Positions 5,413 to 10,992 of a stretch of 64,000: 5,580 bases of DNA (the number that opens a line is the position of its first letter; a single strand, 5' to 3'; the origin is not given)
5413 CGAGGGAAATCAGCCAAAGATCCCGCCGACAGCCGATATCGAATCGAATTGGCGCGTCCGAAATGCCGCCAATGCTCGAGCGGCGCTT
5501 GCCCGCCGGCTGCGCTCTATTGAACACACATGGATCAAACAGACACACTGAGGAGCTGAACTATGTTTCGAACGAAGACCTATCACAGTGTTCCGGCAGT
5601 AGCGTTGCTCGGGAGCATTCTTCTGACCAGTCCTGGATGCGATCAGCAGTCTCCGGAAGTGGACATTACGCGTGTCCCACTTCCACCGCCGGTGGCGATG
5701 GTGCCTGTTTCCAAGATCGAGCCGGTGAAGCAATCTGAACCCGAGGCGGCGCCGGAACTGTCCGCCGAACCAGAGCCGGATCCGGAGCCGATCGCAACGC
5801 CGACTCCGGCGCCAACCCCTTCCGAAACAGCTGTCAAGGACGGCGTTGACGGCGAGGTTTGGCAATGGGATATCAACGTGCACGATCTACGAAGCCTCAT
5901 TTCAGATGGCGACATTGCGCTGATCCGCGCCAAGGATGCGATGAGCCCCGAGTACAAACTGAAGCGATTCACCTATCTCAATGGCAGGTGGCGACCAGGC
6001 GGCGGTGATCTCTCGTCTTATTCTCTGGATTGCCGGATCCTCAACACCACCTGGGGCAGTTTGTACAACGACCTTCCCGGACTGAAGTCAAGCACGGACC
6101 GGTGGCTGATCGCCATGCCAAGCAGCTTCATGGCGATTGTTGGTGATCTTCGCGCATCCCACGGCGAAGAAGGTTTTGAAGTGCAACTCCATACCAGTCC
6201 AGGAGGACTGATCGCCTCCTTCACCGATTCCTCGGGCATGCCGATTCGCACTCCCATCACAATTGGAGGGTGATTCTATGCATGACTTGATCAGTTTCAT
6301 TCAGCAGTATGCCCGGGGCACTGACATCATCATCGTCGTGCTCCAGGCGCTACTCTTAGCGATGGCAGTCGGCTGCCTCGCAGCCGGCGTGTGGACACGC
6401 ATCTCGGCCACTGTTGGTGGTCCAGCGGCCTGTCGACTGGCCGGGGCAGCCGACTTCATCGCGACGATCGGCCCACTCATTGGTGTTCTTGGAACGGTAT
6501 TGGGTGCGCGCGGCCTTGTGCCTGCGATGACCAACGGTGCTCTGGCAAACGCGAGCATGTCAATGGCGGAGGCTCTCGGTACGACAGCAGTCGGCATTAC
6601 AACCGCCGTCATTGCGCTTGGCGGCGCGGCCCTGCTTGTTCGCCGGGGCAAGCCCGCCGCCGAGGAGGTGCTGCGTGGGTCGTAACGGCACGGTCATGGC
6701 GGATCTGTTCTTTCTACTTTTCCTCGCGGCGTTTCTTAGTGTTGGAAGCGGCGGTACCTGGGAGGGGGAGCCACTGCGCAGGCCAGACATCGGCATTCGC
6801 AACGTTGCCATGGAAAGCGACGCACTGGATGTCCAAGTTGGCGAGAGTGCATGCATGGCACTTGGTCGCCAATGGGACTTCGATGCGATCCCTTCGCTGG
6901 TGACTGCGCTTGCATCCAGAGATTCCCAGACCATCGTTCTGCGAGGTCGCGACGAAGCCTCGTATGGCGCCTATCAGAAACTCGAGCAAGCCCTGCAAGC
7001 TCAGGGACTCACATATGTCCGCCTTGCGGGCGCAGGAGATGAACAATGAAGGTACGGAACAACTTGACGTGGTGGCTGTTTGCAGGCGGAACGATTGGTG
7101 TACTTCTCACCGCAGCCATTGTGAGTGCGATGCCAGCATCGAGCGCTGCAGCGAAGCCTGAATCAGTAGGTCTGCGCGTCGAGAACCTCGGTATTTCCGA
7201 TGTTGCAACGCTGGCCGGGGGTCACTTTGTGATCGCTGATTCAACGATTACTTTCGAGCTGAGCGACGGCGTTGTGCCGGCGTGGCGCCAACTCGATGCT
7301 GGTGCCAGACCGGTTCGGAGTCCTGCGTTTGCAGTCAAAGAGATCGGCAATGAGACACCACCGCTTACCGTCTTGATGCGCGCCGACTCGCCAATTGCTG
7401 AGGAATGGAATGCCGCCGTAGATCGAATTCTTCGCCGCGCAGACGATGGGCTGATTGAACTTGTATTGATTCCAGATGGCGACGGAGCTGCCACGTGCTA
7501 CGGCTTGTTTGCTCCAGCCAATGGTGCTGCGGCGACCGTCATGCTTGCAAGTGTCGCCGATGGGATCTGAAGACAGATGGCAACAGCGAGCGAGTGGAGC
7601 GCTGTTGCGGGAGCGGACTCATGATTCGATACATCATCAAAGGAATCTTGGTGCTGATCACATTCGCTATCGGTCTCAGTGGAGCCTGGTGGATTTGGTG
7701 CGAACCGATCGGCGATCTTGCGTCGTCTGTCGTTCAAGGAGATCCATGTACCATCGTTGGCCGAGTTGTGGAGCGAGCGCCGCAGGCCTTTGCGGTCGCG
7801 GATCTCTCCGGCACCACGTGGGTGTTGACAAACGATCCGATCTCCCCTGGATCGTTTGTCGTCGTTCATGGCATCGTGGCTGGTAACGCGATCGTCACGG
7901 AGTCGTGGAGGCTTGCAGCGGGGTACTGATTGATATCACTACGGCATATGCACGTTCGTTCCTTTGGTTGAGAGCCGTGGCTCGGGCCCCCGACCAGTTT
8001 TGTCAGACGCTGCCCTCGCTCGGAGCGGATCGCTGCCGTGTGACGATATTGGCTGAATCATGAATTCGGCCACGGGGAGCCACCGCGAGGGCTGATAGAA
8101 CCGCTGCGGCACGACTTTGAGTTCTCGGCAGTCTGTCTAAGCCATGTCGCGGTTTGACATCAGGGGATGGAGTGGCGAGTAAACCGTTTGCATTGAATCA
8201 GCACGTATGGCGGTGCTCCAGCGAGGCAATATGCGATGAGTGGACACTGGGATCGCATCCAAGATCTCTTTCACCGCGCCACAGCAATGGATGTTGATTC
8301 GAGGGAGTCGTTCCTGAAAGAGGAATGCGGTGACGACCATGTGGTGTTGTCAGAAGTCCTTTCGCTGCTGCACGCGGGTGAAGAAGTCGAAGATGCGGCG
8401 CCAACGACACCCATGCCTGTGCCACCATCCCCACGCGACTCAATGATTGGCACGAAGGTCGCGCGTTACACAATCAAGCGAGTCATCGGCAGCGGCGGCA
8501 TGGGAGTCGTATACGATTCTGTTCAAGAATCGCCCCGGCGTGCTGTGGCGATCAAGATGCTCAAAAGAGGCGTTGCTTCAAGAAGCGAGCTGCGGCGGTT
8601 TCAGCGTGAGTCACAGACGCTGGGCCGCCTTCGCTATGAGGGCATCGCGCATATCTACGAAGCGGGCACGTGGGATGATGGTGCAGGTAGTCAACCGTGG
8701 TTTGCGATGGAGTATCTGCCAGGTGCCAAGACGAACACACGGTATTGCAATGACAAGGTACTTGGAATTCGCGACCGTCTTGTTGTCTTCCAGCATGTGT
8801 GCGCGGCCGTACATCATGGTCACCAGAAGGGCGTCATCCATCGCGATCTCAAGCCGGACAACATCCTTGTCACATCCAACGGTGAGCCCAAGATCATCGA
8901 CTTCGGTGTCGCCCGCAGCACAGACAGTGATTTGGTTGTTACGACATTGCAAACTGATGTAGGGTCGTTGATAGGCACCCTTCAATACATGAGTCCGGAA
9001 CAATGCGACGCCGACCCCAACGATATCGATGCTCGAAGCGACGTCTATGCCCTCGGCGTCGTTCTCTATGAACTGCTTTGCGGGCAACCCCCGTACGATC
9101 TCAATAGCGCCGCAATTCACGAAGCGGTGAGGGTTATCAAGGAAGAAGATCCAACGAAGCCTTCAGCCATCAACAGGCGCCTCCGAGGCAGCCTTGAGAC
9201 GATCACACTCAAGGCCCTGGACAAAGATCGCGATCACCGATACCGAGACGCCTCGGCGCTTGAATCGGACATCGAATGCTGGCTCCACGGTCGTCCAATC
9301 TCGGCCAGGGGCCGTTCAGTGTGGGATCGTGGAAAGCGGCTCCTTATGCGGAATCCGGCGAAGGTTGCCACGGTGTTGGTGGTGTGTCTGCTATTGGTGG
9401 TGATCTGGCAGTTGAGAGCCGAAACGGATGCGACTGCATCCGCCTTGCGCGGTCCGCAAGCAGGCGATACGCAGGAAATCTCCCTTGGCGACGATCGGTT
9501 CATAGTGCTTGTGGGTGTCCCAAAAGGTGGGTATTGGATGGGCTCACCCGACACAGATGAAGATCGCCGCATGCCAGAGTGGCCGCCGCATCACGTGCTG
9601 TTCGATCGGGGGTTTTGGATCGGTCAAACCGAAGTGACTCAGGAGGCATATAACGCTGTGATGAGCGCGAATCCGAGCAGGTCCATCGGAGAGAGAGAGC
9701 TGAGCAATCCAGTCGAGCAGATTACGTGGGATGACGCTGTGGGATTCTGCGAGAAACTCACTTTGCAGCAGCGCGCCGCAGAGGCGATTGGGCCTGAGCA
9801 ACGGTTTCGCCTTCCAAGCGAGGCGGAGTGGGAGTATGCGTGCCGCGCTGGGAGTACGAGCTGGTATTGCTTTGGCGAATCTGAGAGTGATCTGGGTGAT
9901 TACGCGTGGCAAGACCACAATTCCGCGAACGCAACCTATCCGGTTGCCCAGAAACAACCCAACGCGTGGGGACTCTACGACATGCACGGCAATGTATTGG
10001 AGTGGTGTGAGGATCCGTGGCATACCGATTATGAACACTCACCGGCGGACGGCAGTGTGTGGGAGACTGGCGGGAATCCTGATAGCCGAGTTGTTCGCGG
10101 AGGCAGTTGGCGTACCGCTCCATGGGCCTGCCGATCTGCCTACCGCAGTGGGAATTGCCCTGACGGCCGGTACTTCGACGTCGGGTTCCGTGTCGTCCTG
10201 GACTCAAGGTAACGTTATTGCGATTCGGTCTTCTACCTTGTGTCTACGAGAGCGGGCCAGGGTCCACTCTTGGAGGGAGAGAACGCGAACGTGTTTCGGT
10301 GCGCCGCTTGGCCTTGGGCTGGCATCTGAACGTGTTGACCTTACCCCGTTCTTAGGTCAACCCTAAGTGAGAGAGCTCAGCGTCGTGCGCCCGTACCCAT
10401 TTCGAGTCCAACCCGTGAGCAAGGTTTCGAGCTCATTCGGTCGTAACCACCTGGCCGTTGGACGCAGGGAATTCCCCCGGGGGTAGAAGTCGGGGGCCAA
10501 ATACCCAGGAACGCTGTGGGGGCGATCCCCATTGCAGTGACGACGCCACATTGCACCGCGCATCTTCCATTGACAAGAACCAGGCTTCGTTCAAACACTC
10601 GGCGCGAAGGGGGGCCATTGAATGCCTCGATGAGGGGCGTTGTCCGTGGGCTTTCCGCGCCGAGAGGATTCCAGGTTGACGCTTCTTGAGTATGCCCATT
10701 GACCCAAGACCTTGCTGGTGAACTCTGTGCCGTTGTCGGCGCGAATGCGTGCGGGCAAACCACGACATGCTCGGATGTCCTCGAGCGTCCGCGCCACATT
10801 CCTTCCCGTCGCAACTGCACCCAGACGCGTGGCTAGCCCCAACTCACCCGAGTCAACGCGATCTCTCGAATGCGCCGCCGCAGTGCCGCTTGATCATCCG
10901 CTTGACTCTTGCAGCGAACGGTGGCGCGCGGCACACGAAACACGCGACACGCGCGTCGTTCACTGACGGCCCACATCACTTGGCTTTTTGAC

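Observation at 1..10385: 10.3-kb segment bracketed by inverted IS3-type termini (composite-transposon-like structure)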

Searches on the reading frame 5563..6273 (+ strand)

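Call 8: search_protein_families(library=pfam, proteins=[window:5563-6273:+], max_evalue=0.01)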
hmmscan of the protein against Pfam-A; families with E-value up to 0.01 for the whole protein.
window:5563-6273:+ (236 aa): 0 families

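Call 41: search_protein_families(library=pfam, proteins=[window:5563-6273:+], max_evalue=5)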
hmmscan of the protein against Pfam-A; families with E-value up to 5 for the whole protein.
window:5563-6273:+ (236 aa): 1 family
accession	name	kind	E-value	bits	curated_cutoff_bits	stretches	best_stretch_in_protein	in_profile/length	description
PF05887.16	Trypan_PARP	-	1.1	9.7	100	1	50-87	73-112/134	Procyclic acidic repetitive protein (PARP)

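Call 55: search_protein_families(library=padloc, proteins=[window:5563-6273:+], max_evalue=0.001)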
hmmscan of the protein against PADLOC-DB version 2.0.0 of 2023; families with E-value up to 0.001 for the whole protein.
window:5563-6273:+ (236 aa): 0 families

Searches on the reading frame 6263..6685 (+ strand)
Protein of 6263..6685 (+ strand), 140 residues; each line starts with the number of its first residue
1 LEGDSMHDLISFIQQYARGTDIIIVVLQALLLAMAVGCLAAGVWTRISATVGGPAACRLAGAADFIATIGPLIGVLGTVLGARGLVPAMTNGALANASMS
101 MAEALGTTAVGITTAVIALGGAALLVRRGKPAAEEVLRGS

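Call 8: search_protein_families(library=pfam, proteins=[window:6263-6685:+], max_evalue=0.01)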
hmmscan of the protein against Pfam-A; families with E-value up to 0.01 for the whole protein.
window:6263-6685:+ (140 aa): 1 family
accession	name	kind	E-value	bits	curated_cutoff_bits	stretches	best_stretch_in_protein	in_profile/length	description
PF01618.21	MotA_ExbB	-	1.3e-07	31.8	22.9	1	64-129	50-118/127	MotA/TolQ/ExbB proton channel family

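Call 48: find_homologous_proteins(query=window:6278-6685:+, max_evalue=0.00001)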
Query window:6278-6685:+ (135 aa): 2 proteins with E <= 0.00001 among 345 candidates.
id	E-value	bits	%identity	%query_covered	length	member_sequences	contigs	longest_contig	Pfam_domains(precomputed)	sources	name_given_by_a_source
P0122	3.0e-73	262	100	100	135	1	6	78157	PF01618.22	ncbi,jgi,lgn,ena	-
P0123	4.4e-47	177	89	79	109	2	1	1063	PF01618.22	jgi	jgi:hypothetical protein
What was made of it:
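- Tried and rejected: The 78-kb NCBI contig listed for P0122 (call 48) was not returned.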

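Call 49: find_encoding_contigs(protein=P0122, flank=10000, max_places=10)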
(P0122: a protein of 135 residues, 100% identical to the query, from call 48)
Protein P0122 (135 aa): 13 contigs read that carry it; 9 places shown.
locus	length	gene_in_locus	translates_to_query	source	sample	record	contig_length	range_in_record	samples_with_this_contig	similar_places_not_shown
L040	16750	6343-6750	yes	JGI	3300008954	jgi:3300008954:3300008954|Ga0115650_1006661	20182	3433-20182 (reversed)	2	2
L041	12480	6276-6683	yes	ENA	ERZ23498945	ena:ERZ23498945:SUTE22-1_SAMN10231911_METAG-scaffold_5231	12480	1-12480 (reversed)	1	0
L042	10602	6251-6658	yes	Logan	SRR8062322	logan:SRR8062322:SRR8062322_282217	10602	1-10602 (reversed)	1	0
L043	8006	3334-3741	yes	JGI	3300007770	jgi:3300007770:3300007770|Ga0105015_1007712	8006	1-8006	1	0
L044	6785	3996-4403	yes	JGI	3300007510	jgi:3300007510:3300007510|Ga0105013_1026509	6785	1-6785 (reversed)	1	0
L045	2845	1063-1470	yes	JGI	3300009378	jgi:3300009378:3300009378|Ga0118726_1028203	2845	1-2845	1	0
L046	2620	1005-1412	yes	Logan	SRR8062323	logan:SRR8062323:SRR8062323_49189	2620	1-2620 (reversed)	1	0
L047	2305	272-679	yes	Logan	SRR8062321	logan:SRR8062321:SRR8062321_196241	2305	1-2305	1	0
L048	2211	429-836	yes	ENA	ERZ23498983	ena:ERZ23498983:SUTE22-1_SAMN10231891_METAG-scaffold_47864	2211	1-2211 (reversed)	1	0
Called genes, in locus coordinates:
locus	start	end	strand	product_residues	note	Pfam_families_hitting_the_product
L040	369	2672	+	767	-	-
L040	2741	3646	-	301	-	PF13560:HTH_31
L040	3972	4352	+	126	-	-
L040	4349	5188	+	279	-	-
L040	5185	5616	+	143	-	-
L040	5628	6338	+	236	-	-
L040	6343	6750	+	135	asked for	PF01618:MotA_ExbB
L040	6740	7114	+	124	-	-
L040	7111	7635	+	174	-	-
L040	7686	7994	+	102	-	-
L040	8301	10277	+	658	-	PF00069:Pkinase, PF07714:PK_Tyr_Ser-Thr, PF01636:APH (faint), PF03109:ABC1 (weak), PF03781:FGE-sulfatase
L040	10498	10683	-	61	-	-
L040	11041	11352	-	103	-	PF01527:HTH_Tnp_1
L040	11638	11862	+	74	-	PF01610:DDE_Tnp_ISL3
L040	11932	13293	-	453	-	-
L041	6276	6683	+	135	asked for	PF01618:MotA_ExbB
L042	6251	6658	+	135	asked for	PF01618:MotA_ExbB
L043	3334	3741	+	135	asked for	PF01618:MotA_ExbB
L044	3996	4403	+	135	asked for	PF01618:MotA_ExbB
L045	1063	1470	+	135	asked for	PF01618:MotA_ExbB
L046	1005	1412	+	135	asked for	PF01618:MotA_ExbB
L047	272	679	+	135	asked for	PF01618:MotA_ExbB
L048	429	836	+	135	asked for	PF01618:MotA_ExbB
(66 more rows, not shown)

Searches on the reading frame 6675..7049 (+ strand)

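Call 41: search_protein_families(library=pfam, proteins=[window:6675-7049:+], max_evalue=5)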
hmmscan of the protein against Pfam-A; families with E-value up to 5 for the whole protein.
window:6675-7049:+ (124 aa): 2 families
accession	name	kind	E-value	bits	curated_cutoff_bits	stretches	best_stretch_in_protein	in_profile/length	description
PF02472.21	ExbD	-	0.0049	17.4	25.4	1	33-118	37-124/128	Biopolymer transport protein ExbD/TolR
PF06897.17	DUF1269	-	0.071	13.9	26.9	1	5-76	4-75/100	Protein of unknown function (DUF1269)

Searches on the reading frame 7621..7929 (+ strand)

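Call 41: search_protein_families(library=pfam, proteins=[window:7621-7929:+], max_evalue=5)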
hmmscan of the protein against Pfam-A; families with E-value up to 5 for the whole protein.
window:7621-7929:+ (102 aa): 1 family
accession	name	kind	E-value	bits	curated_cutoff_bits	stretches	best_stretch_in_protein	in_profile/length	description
PF19135.5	DUF5818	-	0.093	12.7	27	1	47-92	2-49/57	Protein of unknown function (DUF5818)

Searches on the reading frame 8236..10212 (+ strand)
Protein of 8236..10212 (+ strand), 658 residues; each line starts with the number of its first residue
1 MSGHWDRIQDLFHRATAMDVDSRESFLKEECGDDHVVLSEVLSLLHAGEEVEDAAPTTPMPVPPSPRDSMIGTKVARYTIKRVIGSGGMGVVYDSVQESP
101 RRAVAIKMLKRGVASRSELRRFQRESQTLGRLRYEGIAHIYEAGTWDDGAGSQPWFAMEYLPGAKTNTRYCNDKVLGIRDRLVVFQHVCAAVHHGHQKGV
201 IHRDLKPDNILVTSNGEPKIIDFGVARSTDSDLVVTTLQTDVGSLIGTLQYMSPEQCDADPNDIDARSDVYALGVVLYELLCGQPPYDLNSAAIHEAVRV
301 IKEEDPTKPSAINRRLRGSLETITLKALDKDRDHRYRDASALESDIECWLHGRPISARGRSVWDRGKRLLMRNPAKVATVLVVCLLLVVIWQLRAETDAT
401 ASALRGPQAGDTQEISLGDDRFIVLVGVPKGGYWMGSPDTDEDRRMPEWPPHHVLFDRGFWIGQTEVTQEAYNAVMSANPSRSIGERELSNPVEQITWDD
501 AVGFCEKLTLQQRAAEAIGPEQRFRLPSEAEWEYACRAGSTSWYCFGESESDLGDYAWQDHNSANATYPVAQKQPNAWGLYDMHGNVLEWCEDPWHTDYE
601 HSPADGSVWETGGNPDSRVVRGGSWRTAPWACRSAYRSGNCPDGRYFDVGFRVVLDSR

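Call 8: search_protein_families(library=pfam, proteins=[window:8236-10212:+], max_evalue=0.01)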
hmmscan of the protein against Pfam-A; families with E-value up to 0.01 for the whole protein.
window:8236-10212:+ (658 aa): 8 families
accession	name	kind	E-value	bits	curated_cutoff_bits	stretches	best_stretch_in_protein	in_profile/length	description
PF03781.23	FGE-sulfatase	-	1e-46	160.1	23.3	1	426-654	6-254/255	Sulfatase-modifying factor enzyme 1-like domain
PF00069.31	Pkinase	-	1.1e-44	153.2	31.7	1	78-341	1-257/263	Protein kinase domain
PF07714.23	PK_Tyr_Ser-Thr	-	4.4e-28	98.7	23.1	1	79-312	2-229/258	Protein tyrosine and serine/threonine kinase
PF01636.29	APH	-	1.3e-06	28.8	23.2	1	193-229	163-200/239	Phosphotransferase enzyme family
PF03109.22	ABC1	-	2.7e-06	27.1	22.9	1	157-232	146-220/244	ABC1 atypical kinase-like domain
PF06293.20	Kdo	-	6e-05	23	21.3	1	107-224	42-167/207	Lipopolysaccharide kinase (Kdo/WaaP) family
PF01163.29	RIO1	-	0.0003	20.9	22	1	192-255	117-180/187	RIO domain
PF12330.14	Haspin_kinase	-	0.0081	15.7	25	0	202-235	229-262/364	Haspin like kinase domain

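Call 55: search_protein_families(library=padloc, proteins=[window:8236-10212:+], max_evalue=0.001)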
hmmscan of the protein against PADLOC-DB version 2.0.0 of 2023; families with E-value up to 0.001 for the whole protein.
window:8236-10212:+ (658 aa): 34 families (the best 25 are shown)
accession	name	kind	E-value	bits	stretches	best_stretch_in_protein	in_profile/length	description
PDLC04042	PD-T4-6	-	8.7e-74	246.8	1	74-352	7-275/292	-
PDLC04061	PD-T4-6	-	2.6e-67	226.5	1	75-352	15-286/510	-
PDLC04060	PD-T4-6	-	1.8e-66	223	1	70-348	1-268/486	-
PDLC04052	PD-T4-6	-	1.1e-64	217.5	1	76-358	9-285/496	-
PDLC04053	PD-T4-6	-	1.3e-62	210.1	1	72-352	5-274/311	-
PDLC04040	PD-T4-6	-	3.1e-60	202.5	1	83-377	1-293/547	-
PDLC04043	PD-T4-6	-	5.9e-59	198.3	1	72-400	11-339/452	-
PDLC04138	mad6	-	1.2e-58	197.6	1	75-337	50-302/659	mads_6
PDLC04054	PD-T4-6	-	3.1e-58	195.8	1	72-363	6-287/347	-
PDLC04047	PD-T4-6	-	4.7e-58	194.8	1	75-360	9-283/327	-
PDLC04057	PD-T4-6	-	7.2e-58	194.6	1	70-350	1-271/443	-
PDLC04039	PD-T4-6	-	5.2e-56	188.5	1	67-343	5-269/458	-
PDLC04041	PD-T4-6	-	7.6e-56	188.2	1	63-343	15-287/443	-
PDLC01088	C3a189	-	3.2e-52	176.1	1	81-363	2-268/840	kinase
PDLC04048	PD-T4-6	-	5.5e-52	175.3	1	76-351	10-274/354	-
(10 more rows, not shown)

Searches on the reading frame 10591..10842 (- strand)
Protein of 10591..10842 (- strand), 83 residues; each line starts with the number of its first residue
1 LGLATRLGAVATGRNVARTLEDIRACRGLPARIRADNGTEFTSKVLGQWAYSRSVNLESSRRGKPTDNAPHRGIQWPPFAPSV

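Call 13: search_protein_families(library=ncbifam, proteins=[window:10591-10842:-], max_evalue=0.01)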
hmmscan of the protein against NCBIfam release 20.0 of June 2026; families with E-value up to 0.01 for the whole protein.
window:10591-10842:- (83 aa): 2 families
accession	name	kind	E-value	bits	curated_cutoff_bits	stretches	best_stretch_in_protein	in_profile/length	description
NF033516.0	transpos_IS3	equivalog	3.7e-10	39.6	160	1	4-70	248-316/369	IS3 family transposase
NF033577.2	transpos_IS481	equivalog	0.00013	21.6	224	1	9-68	167-229/284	IS481 family transposase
